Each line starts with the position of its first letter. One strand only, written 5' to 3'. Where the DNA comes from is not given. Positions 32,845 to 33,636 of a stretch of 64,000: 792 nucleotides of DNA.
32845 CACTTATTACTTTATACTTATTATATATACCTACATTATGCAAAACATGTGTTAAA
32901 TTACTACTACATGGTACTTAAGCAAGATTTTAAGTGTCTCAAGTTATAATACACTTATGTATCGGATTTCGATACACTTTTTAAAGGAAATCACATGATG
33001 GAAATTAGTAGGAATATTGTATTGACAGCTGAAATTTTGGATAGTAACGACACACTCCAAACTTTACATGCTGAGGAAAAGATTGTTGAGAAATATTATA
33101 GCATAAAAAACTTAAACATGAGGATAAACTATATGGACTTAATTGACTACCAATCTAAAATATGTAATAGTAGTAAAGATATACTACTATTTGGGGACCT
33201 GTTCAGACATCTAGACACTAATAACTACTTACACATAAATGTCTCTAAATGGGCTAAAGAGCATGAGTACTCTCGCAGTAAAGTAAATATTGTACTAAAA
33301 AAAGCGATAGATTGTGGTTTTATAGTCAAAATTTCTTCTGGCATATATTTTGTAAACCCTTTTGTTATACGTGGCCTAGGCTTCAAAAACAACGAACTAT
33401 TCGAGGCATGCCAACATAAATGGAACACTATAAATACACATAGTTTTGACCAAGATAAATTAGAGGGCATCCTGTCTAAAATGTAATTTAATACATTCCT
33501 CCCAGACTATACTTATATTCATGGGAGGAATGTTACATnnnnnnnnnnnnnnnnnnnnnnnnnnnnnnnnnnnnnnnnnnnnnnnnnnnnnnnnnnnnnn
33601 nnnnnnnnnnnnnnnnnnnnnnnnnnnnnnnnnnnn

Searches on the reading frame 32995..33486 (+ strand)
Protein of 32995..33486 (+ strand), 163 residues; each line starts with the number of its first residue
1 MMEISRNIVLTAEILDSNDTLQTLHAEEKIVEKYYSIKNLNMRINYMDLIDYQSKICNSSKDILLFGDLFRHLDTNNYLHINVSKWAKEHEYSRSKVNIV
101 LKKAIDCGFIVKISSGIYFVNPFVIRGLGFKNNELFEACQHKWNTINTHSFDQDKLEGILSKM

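Call 68: search_protein_families(library=phrogs, proteins=[window:32995-33486:+], max_evalue=0.001)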
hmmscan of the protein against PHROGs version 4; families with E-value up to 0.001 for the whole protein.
window:32995-33486:+ (163 aa): 1 family
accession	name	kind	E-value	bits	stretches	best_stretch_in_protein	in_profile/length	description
phrog_925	-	DNA, RNA and nucleotide metabolism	0.00035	21.3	1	80-102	17-39/67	HTH DNA binding protein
